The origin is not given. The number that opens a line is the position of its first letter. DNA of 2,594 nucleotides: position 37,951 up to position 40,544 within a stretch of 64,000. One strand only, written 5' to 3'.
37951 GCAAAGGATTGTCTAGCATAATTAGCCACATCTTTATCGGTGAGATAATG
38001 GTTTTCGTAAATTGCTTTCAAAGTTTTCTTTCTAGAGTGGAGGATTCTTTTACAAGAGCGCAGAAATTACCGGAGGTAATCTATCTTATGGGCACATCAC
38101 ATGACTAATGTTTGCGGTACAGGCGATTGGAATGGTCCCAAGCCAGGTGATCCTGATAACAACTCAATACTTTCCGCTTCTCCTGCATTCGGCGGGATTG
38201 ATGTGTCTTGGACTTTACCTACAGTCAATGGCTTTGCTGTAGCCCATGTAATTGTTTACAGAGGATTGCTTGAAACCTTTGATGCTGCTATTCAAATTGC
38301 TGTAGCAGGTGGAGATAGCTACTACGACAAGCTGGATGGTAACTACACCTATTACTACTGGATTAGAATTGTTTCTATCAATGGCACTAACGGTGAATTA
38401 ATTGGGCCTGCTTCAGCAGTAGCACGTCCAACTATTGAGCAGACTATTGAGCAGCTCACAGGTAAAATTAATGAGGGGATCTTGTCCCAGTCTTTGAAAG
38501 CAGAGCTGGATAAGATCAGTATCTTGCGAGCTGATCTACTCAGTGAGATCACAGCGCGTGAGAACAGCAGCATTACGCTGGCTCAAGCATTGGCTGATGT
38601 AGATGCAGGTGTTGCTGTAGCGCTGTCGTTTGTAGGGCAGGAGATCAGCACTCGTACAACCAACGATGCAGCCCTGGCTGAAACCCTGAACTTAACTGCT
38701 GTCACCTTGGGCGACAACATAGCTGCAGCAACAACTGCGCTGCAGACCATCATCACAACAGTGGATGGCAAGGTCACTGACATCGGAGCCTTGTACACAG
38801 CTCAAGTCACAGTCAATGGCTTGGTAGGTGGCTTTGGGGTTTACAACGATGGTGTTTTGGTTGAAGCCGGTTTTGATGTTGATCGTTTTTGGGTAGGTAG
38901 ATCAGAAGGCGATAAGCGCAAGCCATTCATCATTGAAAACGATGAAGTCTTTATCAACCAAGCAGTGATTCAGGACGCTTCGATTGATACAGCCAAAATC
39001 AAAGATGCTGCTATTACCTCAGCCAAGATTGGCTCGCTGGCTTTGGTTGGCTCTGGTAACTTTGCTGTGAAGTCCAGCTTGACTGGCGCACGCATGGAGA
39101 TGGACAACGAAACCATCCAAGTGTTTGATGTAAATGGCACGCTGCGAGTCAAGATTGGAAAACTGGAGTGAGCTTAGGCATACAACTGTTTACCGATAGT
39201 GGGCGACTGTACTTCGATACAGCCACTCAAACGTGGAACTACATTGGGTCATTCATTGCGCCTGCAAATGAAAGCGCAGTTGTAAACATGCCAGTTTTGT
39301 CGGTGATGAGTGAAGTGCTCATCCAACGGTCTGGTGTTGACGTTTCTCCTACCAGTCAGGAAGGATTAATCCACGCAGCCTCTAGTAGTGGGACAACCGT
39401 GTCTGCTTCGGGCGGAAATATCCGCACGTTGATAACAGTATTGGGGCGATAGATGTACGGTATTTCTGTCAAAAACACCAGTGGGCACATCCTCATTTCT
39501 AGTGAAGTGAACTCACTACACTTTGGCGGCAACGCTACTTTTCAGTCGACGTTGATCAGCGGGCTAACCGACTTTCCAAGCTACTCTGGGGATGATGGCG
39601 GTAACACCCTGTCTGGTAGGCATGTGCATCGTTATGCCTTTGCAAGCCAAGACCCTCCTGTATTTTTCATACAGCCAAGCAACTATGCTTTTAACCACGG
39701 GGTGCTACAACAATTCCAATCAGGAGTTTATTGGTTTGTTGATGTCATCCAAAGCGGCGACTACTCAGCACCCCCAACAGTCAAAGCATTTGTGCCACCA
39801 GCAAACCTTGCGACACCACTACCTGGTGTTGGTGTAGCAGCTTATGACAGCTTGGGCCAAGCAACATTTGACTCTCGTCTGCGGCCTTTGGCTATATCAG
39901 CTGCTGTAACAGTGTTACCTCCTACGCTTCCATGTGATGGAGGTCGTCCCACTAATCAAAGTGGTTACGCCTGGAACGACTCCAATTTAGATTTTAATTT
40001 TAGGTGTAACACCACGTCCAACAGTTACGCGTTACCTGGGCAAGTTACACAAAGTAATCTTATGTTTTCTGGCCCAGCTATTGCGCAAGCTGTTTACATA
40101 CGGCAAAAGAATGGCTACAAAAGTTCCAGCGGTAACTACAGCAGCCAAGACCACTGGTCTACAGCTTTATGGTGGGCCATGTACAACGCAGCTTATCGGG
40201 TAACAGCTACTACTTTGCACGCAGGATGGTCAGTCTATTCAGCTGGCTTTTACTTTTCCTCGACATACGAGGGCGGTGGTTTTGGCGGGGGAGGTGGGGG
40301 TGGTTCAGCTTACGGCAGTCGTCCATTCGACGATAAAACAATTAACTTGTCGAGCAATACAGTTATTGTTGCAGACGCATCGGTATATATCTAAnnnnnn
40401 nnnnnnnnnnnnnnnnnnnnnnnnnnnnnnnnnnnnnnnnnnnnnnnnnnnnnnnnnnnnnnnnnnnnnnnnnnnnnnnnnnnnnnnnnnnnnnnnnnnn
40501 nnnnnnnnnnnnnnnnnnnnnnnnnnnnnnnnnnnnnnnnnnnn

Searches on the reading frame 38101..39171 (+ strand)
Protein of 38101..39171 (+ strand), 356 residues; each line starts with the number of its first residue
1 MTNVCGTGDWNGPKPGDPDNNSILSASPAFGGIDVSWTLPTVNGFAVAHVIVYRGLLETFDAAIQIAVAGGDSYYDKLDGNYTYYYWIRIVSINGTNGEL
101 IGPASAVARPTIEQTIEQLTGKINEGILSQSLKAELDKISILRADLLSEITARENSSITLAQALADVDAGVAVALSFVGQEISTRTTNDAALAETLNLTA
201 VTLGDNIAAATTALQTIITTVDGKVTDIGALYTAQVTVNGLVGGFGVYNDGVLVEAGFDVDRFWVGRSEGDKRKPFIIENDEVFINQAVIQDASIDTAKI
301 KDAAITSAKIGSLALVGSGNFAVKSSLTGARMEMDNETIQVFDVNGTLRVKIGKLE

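Call 66: search_protein_families(library=phrogs, proteins=[window:38101-39171:+], max_evalue=0.0001)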
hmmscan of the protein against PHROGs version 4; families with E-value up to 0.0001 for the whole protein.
window:38101-39171:+ (356 aa): 9 families
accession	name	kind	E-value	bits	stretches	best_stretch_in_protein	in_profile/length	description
phrog_496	-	tail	1.1e-66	227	1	4-356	243-623/769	tail fiber protein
phrog_31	-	tail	5.5e-22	78.4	1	13-355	963-1302/1565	central tail fiber J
phrog_19394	-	tail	5e-20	72.4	1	18-146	85-211/999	tail fiber protein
phrog_2589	-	tail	2.7e-14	51.6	2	182-303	3431-3558/3686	tail protein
phrog_5269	-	unknown function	4.9e-10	39.8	1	130-321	149-336/564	-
phrog_16534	-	tail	2.2e-08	35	1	195-313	137-256/322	tail fiber protein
phrog_2012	-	tail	1.3e-06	29.4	1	161-326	20-175/212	minor tail protein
phrog_5911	-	tail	2.8e-06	25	1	230-353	2963-3088/3089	tail protein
phrog_38396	-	tail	7.4e-05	21.6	1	285-355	1351-1435/1435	tail protein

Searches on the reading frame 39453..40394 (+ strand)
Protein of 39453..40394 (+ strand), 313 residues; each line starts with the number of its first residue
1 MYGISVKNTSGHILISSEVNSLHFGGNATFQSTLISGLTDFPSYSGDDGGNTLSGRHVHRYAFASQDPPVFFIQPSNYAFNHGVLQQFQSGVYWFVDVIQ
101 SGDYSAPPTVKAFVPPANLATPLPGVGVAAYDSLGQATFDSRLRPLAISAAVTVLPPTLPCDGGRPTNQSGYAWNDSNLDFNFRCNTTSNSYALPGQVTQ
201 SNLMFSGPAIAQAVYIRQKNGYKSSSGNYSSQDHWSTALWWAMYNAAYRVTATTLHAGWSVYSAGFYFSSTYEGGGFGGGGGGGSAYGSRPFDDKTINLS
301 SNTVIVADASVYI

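Call 66: search_protein_families(library=phrogs, proteins=[window:39453-40394:+], max_evalue=0.0001)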
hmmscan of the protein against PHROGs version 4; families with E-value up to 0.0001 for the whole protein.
window:39453-40394:+ (313 aa): 1 family
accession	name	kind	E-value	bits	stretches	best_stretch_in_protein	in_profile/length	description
phrog_425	-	moron, auxiliary metabolic gene and host takeover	7.8e-05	23.6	0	2-147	4-126/224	membrane associated protein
